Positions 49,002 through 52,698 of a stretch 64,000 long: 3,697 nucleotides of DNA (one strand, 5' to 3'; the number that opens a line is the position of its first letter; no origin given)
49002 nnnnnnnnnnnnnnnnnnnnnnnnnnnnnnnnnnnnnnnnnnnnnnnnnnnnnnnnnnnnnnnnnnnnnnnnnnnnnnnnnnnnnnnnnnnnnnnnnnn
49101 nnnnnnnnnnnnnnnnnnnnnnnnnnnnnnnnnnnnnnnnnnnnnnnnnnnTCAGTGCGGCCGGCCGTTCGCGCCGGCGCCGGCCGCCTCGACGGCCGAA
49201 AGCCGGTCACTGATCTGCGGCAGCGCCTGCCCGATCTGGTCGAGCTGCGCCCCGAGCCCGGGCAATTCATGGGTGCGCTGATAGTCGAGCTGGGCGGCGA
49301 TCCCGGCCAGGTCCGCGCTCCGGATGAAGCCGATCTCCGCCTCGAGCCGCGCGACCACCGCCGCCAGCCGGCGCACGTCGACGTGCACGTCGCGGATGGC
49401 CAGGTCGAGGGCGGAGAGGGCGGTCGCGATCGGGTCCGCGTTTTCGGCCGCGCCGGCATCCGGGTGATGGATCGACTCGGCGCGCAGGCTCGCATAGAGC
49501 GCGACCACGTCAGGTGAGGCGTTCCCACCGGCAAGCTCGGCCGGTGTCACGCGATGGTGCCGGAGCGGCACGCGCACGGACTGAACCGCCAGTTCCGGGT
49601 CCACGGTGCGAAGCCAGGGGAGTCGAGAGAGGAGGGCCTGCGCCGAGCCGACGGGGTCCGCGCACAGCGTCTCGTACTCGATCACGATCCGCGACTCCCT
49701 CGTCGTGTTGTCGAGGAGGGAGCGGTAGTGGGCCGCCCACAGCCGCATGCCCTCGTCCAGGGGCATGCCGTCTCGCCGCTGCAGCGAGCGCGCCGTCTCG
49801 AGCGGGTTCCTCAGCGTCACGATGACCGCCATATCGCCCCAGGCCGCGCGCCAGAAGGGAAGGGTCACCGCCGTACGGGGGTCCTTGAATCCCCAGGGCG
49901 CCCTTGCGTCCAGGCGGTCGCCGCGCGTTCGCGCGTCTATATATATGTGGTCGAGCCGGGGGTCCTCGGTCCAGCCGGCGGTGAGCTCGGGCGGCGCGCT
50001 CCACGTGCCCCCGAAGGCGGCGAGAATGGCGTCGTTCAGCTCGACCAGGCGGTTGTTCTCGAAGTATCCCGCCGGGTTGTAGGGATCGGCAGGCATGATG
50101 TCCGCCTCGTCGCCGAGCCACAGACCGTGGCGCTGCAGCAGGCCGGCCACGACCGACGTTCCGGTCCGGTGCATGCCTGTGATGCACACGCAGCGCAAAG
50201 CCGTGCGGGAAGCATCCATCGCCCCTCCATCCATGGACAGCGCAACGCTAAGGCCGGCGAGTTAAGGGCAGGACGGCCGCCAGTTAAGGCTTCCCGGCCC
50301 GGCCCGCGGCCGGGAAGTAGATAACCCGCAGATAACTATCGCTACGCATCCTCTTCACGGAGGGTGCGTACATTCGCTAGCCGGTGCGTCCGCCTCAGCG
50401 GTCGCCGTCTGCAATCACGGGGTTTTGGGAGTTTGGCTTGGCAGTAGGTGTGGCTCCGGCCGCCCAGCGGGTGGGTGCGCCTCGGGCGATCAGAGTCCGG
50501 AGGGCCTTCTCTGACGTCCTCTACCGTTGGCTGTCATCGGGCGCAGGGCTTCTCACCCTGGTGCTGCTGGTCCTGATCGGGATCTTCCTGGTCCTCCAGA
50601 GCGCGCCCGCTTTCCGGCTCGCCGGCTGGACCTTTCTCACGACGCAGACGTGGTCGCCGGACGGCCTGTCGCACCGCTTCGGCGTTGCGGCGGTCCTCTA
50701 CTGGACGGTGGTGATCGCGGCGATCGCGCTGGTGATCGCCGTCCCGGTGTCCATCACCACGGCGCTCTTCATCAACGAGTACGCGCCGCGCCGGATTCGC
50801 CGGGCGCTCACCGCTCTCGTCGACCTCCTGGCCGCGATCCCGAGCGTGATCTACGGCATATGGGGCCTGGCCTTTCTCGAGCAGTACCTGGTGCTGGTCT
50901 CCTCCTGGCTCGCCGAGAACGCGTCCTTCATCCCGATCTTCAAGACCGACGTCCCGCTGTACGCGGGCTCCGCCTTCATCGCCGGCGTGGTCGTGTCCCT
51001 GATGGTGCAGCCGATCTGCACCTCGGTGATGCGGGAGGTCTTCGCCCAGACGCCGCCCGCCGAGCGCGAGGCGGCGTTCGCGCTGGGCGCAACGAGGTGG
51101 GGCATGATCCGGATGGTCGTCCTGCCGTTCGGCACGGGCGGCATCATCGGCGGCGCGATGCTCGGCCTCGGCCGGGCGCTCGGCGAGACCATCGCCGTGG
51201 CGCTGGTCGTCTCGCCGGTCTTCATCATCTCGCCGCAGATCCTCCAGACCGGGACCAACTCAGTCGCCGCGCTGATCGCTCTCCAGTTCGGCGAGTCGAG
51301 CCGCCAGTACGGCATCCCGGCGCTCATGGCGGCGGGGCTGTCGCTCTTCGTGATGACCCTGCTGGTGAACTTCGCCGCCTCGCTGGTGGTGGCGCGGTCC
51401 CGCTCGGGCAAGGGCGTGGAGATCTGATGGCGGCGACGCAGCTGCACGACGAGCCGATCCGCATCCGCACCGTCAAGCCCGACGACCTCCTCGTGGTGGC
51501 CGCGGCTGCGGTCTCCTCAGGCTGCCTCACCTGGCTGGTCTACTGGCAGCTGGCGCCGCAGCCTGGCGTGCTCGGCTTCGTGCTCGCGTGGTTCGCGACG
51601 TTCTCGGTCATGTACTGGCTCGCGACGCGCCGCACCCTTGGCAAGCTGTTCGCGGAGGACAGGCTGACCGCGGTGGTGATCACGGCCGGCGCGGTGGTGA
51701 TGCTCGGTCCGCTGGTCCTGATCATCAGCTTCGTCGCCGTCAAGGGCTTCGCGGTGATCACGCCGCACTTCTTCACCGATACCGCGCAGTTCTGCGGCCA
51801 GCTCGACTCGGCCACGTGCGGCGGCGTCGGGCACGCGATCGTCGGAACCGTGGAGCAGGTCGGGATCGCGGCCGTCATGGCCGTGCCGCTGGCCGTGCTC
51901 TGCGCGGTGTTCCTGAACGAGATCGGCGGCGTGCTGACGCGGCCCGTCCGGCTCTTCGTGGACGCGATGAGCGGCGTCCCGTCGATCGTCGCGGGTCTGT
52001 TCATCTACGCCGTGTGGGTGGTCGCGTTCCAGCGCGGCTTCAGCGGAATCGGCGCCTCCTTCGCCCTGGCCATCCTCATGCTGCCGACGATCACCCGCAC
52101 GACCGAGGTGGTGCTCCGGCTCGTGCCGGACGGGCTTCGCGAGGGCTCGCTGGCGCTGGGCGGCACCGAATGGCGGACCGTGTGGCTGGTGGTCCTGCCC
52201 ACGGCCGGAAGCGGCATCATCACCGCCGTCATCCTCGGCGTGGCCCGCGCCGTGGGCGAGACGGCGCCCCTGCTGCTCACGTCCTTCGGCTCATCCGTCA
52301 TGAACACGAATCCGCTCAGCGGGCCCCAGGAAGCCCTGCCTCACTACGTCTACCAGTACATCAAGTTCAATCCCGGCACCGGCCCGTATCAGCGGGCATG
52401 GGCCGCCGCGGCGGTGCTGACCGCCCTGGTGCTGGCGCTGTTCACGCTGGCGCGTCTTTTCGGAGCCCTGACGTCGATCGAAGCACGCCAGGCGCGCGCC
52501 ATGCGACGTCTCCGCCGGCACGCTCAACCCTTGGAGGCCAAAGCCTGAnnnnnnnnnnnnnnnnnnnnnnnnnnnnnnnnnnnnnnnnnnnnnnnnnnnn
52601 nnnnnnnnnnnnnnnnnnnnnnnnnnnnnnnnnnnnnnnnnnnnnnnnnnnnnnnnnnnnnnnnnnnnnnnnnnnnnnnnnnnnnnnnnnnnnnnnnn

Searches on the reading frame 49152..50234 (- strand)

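Call 5: search_protein_families(library=ncbifam, proteins=[window:49152-50234:-], max_evalue=0.01)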
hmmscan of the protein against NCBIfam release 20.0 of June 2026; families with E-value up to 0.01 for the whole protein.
window:49152-50234:- (360 aa): 1 family
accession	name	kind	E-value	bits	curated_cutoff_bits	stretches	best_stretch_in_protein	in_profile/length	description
NF052394.1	NodProtNoeE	equivalog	0.0048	15.6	500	0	117-160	103-146/387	nodulation protein NoeE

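Call 6: search_protein_families(library=pfam, proteins=[window:49152-50234:-], max_evalue=0.01)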
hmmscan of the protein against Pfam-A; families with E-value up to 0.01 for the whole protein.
window:49152-50234:- (360 aa): 1 family
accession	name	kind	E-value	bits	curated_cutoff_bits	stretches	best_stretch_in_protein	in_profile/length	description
PF13469.12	Sulfotransfer_3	-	4.6e-10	40.6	27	1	16-205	2-210/216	Sulfotransferase family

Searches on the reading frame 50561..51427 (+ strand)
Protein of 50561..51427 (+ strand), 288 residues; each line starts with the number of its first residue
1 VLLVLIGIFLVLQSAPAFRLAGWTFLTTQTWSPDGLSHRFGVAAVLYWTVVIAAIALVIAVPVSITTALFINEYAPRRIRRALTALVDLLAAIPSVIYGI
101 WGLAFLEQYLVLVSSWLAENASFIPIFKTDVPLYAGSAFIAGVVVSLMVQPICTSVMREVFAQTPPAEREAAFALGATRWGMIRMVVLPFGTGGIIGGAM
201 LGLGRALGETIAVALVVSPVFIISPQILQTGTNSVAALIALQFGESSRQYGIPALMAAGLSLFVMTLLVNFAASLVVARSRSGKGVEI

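Call 10: search_protein_families(library=pfam, proteins=[window:50561-51427:+], max_evalue=0.001)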
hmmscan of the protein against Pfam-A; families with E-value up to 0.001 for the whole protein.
window:50561-51427:+ (288 aa): 1 family
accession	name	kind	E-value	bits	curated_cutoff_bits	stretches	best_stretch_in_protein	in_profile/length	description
PF00528.27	BPD_transp_1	-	2e-10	41.2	26.4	1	65-280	2-182/184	Binding-protein-dependent transport system inner membrane component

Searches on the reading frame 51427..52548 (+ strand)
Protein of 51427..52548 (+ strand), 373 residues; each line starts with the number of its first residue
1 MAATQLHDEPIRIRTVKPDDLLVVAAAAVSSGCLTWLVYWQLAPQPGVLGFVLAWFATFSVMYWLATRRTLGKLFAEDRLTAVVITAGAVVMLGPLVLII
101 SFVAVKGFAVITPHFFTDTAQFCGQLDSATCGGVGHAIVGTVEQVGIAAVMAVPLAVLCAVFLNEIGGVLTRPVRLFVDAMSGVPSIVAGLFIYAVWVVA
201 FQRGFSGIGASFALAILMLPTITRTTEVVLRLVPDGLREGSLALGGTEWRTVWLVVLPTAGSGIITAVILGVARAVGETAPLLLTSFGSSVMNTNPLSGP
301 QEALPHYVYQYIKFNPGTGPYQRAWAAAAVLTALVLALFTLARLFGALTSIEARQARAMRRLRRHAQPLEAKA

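Call 10: search_protein_families(library=pfam, proteins=[window:51427-52548:+], max_evalue=0.001)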
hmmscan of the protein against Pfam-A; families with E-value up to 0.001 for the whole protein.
window:51427-52548:+ (373 aa): 1 family
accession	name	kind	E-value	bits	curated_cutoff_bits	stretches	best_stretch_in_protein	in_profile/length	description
PF00528.27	BPD_transp_1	-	7.8e-15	55.5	26.4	1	152-345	1-178/184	Binding-protein-dependent transport system inner membrane component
